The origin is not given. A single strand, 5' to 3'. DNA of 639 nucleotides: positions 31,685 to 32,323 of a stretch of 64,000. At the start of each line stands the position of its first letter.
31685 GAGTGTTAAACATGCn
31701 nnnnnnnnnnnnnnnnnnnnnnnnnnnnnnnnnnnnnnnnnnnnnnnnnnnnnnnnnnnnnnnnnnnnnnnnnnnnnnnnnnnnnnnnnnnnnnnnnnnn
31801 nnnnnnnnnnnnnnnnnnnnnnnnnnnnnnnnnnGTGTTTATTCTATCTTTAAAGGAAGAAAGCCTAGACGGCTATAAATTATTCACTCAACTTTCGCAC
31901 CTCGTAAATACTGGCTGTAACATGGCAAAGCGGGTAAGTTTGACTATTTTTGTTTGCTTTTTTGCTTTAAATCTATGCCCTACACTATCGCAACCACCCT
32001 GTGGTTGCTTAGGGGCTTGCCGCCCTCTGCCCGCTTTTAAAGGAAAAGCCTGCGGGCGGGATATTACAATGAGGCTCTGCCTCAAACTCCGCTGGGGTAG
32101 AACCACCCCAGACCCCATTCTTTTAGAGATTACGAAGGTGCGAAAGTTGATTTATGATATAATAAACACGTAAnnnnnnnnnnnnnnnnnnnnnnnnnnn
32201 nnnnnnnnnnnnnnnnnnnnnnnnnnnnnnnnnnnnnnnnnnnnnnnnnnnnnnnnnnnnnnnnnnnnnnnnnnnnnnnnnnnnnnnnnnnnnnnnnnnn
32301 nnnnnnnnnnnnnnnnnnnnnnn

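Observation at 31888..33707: Inverted pair of ~262-nt GC-rich, hairpin-rich repeat elements bracketing ruvC-ruvA and separating it from ruvB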

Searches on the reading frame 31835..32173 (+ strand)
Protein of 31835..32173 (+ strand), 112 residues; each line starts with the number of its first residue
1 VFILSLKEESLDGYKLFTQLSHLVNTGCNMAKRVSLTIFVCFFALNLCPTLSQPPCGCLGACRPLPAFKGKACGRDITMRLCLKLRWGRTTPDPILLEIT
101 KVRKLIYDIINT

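Call 10: search_protein_families(library=pfam, proteins=[window:31835-32173:+])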
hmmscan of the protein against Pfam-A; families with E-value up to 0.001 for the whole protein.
window:31835-32173:+ (112 aa): 0 families

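Call 24: find_homologous_proteins(query=window:31835-32170:+, max_evalue=0.01)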
Query seq(112 aa): no candidate shares three 5-residue words with the query. No homologue found.

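Call 96: search_protein_families(library=pfam, proteins=[L036:2628-3986:+], max_evalue=0.001)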
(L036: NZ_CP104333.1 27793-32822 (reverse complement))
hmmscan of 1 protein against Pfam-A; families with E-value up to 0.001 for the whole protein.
L036:2628-3986:+ (452 aa): 4 families
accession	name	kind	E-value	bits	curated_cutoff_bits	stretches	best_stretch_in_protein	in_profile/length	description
PF13546.12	DDE_5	-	9e-13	48.8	27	1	89-257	55-216/272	DDE superfamily endonuclease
PF01609.27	DDE_Tnp_1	-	4.7e-11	43.3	23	1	207-376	66-200/200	Transposase DDE domain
PF04693.18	DDE_Tnp_2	-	3.2e-08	33.6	20.2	1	99-347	67-286/327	Archaeal putative transposase ISC1217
PF13701.12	DDE_Tnp_1_4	-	7.1e-08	31.5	34.7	1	225-384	222-377/435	Transposase DDE domain group 1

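Call 97: search_protein_families(library=ncbifam, proteins=[L036:2628-3986:+], max_evalue=0.01)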
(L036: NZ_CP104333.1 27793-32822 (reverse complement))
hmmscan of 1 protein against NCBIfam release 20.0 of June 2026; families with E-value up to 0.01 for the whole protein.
L036:2628-3986:+ (452 aa): 10 families
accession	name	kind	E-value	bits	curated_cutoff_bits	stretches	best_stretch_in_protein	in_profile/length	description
NF049925.1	transpos_IS4_4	equivalog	4.9e-80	269.4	250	1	16-435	2-426/449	IS4 family transposase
NF033540.2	transpos_IS701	equivalog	1e-26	94.1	150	1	80-376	53-358/363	IS701 family transposase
NF049999.1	transpos_IS701_3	equivalog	5e-25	88.3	170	1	63-380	38-360/412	IS701 family transposase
NF049921.1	transpos_IS701_2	equivalog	1.2e-24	87.4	250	1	62-375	17-285/318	IS701 family transposase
NF033592.1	transpos_IS4_1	equivalog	1.8e-10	40.5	115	1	220-380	177-331/332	IS4 family transposase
NF033559.2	transpos_IS1634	equivalog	1.4e-07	31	100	1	275-406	323-438/483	IS1634 family transposase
NF033539.1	transpos_IS1380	equivalog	2e-07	30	180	1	225-386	213-381/419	IS1380 family transposase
NF033541.0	transpos_ISH3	equivalog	1e-06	28.1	225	1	206-376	133-293/298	ISH3 family transposase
NF033591.1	transpos_IS4_2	equivalog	1.1e-06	28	152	1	237-431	136-334/340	IS4 family transposase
NF033590.1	transpos_IS4_3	equivalog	0.00062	18.9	160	0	320-402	262-347/405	IS4 family transposase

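Call 98: search_dna_similar(query=L036:2628-3986:+, collection=plasmids, mode=protein, max_evalue=1e-10, max_rows=40, rows=spread)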
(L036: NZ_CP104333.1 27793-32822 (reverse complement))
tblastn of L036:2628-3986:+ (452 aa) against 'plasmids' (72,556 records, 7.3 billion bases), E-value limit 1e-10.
Records with a match: 59; places in all: 98; records where one place covers at least 80% of the query: 22.
Best place of each record, by identity: >=99% 1; 80-90% 5; <60% 53.
By first word of the organism name: Enterococcus 11; Loigolactobacillus 7; Aliarcobacter 6; Tetragenococcus 4; Limosilactobacillus 4; Alicyclobacillus 3; Lactiplantibacillus 3; Pediococcus 3; Geobacillus 2; Bacteroides 2; and 13 more.
By predicted mobility (MOB-suite, as given by PLSDB): non-mobilizable 28; mobilizable 21; conjugative 10.
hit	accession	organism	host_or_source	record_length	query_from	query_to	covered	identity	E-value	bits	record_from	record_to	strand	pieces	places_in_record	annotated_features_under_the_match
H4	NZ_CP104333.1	Aliarcobacter butzleri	poultry meat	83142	1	452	100%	100.0%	0e+0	883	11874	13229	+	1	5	transposase | hypothetical protein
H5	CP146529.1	Arcobacter sp. AZ-2023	-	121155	1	452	100%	85.4%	0e+0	755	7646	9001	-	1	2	transposase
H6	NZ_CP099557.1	Aliarcobacter cryaerophilus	Chicken meat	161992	1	452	100%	56.6%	4e-156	496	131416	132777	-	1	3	transposase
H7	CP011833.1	Geobacillus sp. 12AMOR1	-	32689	23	422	88%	28.7%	1e-29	129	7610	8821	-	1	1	Transposase DDE domain protein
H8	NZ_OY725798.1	Parabacteroides distasonis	-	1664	2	435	96%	25.5%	2e-23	110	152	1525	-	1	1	IS4-like element ISBf8 family transposase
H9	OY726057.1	Phocaeicola massiliensis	-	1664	2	435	96%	25.5%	2e-23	110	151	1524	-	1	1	record has no annotation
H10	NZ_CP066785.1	Alicyclobacillus sp. ALC3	cell culture,acid mine drainage sediment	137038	20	452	93%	26.0%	1e-20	126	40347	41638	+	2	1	none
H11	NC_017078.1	Selenomonas ruminantium subsp. lactilytica TAM6421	-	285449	12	419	90%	26.0%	1e-23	111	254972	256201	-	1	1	transposase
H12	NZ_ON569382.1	Lactobacillus crispatus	-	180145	16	438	94%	24.4%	4e-19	98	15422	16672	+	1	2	transposase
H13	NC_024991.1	Tetragenococcus halophilus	-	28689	29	446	92%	24.7%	2e-25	117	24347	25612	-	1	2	transposase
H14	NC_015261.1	Tetragenococcus halophilus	-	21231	29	446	92%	24.2%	1e-24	115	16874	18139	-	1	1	IS4-like element ISTeha4 family transposase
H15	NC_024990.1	Tetragenococcus halophilus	Japanese fish sauce mash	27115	29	446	92%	24.2%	3e-24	113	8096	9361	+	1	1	IS4-like element ISTeha4 family transposase | hypothetical protein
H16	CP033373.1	Limosilactobacillus fermentum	Cow,cell culture,Fresh milk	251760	19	428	91%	24.3%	2e-26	120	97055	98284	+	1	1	transposase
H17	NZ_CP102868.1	Bacillus velezensis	tidal flat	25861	13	405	87%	24.9%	4e-24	113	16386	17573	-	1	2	transposase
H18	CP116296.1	Tenacibaculum finnmarkense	Atlantic salmon (Salmo salar ...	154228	76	424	77%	27.6%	1e-19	100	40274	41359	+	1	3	transposase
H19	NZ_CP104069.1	Alicyclobacillus fastidiosus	cell culture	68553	32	394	80%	26.3%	6e-26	118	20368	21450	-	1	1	transposase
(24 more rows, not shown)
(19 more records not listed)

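Call 99: get_annotated_region(hit=H4, flank=300)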
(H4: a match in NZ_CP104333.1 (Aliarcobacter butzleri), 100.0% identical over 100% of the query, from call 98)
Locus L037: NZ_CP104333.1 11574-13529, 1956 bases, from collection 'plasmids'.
description: Aliarcobacter butzleri strain P1200 plasmid p83_DSM_105473, complete sequence
organism: Aliarcobacter butzleri (NCBI taxid 28197)
taxonomy: Bacteria; Campylobacterota; Epsilonproteobacteria; Campylobacterales; Arcobacteraceae; Aliarcobacter; Aliarcobacter butzleri
host: -; source: poultry meat; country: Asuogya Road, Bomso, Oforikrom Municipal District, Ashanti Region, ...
typing (MOB-suite, as given by PLSDB): non-mobilizable; replicon rep_cluster_1118
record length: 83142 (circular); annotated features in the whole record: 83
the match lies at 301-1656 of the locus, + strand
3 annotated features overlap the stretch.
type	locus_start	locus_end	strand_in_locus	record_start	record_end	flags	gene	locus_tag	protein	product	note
CDS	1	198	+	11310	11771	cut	-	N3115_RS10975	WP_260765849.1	PD-(D/E)XK nuclease family protein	-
CDS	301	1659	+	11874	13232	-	-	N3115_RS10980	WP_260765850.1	transposase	-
CDS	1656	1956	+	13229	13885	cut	-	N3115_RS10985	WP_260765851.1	hypothetical protein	-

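Call 100: get_annotated_region(hit=H5, flank=300)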
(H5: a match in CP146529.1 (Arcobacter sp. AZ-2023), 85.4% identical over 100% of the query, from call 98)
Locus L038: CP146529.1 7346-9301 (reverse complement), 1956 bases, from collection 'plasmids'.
description: Arcobacter sp. AZ-2023 strain Kiel 2759 plasmid p121_Kiel_2759, complete sequence
organism: Arcobacter sp. AZ-2023 (NCBI taxid 3074453)
taxonomy: Bacteria; Campylobacterota; Epsilonproteobacteria; Campylobacterales; Arcobacteraceae; Arcobacter; Arcobacter sp. AZ-2023
host: -; source: -; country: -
typing (MOB-suite, as given by PLSDB): non-mobilizable
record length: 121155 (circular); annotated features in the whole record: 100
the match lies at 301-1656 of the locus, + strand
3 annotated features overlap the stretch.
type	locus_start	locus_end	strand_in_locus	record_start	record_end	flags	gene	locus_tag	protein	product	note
CDS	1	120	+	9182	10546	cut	-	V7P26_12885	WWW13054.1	transposase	-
CDS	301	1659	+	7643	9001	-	-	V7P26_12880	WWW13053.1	transposase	-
CDS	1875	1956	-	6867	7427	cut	-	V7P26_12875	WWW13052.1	recombinase family protein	-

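Call 101: get_annotated_region(hit=H6, flank=300)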
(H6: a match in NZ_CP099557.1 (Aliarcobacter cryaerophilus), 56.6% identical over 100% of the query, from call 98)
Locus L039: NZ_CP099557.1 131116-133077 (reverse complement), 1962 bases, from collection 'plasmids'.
description: Aliarcobacter cryaerophilus strain ICDCAC48 plasmid pCNAC48, complete sequence
organism: Aliarcobacter cryaerophilus (NCBI taxid 28198)
taxonomy: Bacteria; Campylobacterota; Epsilonproteobacteria; Campylobacterales; Arcobacteraceae; Aliarcobacter; Aliarcobacter cryaerophilus
host: -; source: Chicken meat; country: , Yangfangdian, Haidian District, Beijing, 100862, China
typing (MOB-suite, as given by PLSDB): non-mobilizable
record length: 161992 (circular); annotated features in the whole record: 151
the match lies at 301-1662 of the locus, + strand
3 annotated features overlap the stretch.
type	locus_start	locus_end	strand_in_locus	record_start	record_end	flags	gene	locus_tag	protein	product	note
CDS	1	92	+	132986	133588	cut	-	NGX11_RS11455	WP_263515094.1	hypothetical protein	-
CDS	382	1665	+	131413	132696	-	-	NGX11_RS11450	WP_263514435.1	transposase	-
CDS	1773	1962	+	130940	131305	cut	-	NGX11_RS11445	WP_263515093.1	hypothetical protein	-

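Call 104: get_annotated_region(hit=H7, flank=400)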
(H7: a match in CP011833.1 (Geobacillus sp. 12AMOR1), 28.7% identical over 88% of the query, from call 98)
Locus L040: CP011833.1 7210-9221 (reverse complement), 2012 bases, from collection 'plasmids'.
description: Geobacillus sp. 12AMOR1 plasmid pGARCT, complete sequence
organism: Geobacillus sp. 12AMOR1 (NCBI taxid 1629723)
taxonomy: Bacteria; Bacillota; Bacilli; Bacillales; Bacillaceae; Geobacillus; Geobacillus sp. 12AMOR1
host: -; source: -; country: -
typing (MOB-suite, as given by PLSDB): non-mobilizable; replicon rep_cluster_349
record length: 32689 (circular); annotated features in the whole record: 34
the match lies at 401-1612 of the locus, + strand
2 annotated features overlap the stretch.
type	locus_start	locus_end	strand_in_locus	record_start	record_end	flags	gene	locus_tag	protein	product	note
CDS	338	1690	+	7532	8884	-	-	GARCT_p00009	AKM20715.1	Transposase DDE domain protein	-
CDS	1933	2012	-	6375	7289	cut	xerC_1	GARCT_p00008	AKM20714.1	Tyrosine recombinase XerC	-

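Call 105: get_annotated_region(hit=H11, flank=400)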
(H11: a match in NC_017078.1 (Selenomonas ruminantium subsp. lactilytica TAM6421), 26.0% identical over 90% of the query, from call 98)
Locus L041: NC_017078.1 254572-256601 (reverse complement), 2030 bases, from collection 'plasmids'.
description: Selenomonas ruminantium subsp. lactilytica TAM6421 plasmid pSRC1, complete sequence
organism: Selenomonas ruminantium subsp. lactilytica TAM6421 (NCBI taxid 927704)
taxonomy: Bacteria; Bacillota; Negativicutes; Selenomonadales; Selenomonadaceae; Selenomonas; Selenomonas ruminantium; Selenomonas ruminantium subsp. lactilytica TAM6421
host: -; source: -; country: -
typing (MOB-suite, as given by PLSDB): non-mobilizable
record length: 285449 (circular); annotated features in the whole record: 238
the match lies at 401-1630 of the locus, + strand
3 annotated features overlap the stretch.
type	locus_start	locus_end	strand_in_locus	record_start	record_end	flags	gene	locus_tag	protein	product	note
CDS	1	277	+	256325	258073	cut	-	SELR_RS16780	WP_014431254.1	DUF2779 domain-containing protein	-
CDS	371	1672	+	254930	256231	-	-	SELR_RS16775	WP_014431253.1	transposase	-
CDS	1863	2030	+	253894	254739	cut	-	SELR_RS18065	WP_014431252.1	hypothetical protein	-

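Call 106: get_annotated_region(hit=H14, flank=400)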
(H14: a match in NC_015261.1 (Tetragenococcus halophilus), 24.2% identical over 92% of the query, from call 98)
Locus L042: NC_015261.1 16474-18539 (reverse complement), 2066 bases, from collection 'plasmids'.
description: Tetragenococcus halophilus plasmid pHDC-RI, complete sequence
organism: Tetragenococcus halophilus (NCBI taxid 51669)
taxonomy: Bacteria; Bacillota; Bacilli; Lactobacillales; Enterococcaceae; Tetragenococcus; Tetragenococcus halophilus
host: -; source: -; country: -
typing (MOB-suite, as given by PLSDB): mobilizable; replicon rep_cluster_1618; relaxase MOBQ
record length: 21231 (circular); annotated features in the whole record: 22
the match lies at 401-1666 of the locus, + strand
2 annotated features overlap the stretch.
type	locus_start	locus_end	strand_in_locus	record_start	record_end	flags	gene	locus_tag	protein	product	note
CDS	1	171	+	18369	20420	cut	mobQ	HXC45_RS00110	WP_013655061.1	MobQ family relaxase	-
CDS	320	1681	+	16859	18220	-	-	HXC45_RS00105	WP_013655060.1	IS4-like element ISTeha4 family transposase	GO:0006313 - DNA transposition [Evidence IEA]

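Call 110: search_protein_families(library=ncbifam, proteins=[L040:338-1690:+, L041:371-1672:+, L039:382-1665:+], max_evalue=1e-10)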
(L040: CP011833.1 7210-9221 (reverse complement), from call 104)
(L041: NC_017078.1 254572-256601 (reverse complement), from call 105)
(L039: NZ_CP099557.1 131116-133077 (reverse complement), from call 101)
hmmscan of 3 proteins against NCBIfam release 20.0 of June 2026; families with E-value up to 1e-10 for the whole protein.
L040:338-1690:+ (450 aa): 5 families
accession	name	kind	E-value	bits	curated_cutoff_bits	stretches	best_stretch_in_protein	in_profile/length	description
NF049925.1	transpos_IS4_4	equivalog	6.7e-180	598.6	250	1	16-450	3-435/449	IS4 family transposase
NF033540.2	transpos_IS701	equivalog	2e-24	86.6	150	1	74-385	47-362/363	IS701 family transposase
NF049921.1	transpos_IS701_2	equivalog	2e-24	86.6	250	1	61-385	15-290/318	IS701 family transposase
NF049999.1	transpos_IS701_3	equivalog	2.9e-21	75.8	170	1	303-382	276-357/412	IS701 family transposase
NF033592.1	transpos_IS4_1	equivalog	4e-14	52.5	115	1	213-371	167-317/332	IS4 family transposase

L041:371-1672:+ (433 aa): 5 families
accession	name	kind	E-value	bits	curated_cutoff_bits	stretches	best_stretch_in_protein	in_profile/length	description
NF049925.1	transpos_IS4_4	equivalog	3e-167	556.9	250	1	15-427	2-415/449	IS4 family transposase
NF049921.1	transpos_IS701_2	equivalog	8.5e-28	97.7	250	1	98-383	44-291/318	IS701 family transposase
NF049999.1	transpos_IS701_3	equivalog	1.4e-23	83.5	170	1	298-381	274-359/412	IS701 family transposase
NF033540.2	transpos_IS701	equivalog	8.4e-22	77.9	150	1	77-382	50-362/363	IS701 family transposase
NF033592.1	transpos_IS4_1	equivalog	3.2e-15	56.1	115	1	213-381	168-330/332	IS4 family transposase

L039:382-1665:+ (427 aa): 5 families
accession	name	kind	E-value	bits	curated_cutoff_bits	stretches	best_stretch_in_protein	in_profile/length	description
NF049925.1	transpos_IS4_4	equivalog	6.6e-85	285.5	250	1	2-404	15-419/449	IS4 family transposase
NF049999.1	transpos_IS701_3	equivalog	3.2e-32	111.9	170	1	21-353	26-358/412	IS701 family transposase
NF033540.2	transpos_IS701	equivalog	2.9e-27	95.9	150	1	33-352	35-359/363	IS701 family transposase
NF049921.1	transpos_IS701_2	equivalog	5.4e-25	88.5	250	1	39-350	21-285/318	IS701 family transposase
NF033592.1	transpos_IS4_1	equivalog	1.3e-13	50.8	115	1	194-355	177-331/332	IS4 family transposase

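Call 114: get_annotated_region(hit=H10, flank=450)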
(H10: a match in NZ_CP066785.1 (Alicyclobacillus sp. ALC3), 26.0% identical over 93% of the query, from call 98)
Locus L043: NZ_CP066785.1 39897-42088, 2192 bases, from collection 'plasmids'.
description: Alicyclobacillus sp. ALC3 plasmid unnamed, complete sequence
organism: Alicyclobacillus sp. ALC3 (NCBI taxid 2796143)
taxonomy: Bacteria; Bacillota; Bacilli; Bacillales; Alicyclobacillaceae; Alicyclobacillus; Alicyclobacillus sp. ALC3
host: -; source: cell culture,acid mine drainage sediment; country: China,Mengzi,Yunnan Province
typing (MOB-suite, as given by PLSDB): non-mobilizable
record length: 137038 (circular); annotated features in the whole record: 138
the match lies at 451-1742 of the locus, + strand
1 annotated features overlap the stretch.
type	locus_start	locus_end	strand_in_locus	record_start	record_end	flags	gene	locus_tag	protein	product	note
CDS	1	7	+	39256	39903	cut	-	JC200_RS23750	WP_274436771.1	hypothetical protein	-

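Call 115: get_annotated_region(hit=H19, flank=600)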
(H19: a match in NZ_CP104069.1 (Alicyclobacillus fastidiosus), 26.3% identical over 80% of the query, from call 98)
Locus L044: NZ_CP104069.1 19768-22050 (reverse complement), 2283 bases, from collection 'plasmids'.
description: Alicyclobacillus fastidiosus strain DSM 17978 plasmid unnamed2, complete sequence
organism: Alicyclobacillus fastidiosus (NCBI taxid 392011)
taxonomy: Bacteria; Bacillota; Bacilli; Bacillales; Alicyclobacillaceae; Alicyclobacillus; Alicyclobacillus fastidiosus
host: -; source: cell culture; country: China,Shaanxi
typing (MOB-suite, as given by PLSDB): non-mobilizable
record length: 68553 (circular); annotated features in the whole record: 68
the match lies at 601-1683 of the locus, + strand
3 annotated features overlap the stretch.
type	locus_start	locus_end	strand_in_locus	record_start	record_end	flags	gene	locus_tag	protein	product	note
CDS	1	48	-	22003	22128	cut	-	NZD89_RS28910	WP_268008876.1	hypothetical protein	-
CDS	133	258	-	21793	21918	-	-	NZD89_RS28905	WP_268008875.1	hypothetical protein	-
CDS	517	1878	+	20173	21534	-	-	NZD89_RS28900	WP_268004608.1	transposase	-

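Call 116: get_annotated_region(hit=H17, flank=500)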
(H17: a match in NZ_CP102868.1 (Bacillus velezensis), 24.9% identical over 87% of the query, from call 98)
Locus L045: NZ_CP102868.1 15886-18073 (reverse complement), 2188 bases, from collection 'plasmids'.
description: Bacillus velezensis strain YS-AT-DS1 plasmid unnamed2, complete sequence
organism: Bacillus velezensis (NCBI taxid 492670)
taxonomy: Bacteria; Bacillota; Bacilli; Bacillales; Bacillaceae; Bacillus; Bacillus velezensis
host: -; source: tidal flat; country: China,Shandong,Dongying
typing (MOB-suite, as given by PLSDB): non-mobilizable
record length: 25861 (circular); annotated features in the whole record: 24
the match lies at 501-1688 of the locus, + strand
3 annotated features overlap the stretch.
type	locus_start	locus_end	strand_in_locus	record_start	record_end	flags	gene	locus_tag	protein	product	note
CDS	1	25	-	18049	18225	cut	-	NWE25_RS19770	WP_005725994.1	hypothetical protein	-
CDS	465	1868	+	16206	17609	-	-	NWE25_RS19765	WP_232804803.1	transposase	-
CDS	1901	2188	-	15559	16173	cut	-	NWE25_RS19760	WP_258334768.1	hypothetical protein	-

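Call 117: get_annotated_region(hit=H16, flank=500)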
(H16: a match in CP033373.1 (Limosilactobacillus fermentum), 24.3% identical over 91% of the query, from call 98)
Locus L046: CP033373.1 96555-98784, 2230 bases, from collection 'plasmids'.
description: Limosilactobacillus fermentum strain DR9 plasmid unnamed2, complete sequence
organism: Limosilactobacillus fermentum (NCBI taxid 1613)
taxonomy: Bacteria; Bacillota; Bacilli; Lactobacillales; Lactobacillaceae; Limosilactobacillus; Limosilactobacillus fermentum
host: -; source: Cow,cell culture,Fresh milk; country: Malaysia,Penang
typing (MOB-suite, as given by PLSDB): mobilizable; relaxase MOBT
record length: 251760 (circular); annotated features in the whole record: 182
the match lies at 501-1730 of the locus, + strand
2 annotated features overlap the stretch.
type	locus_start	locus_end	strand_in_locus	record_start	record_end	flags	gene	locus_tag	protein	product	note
CDS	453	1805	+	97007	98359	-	-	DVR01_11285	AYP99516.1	transposase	-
CDS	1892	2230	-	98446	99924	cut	-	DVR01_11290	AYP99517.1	amino acid permease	-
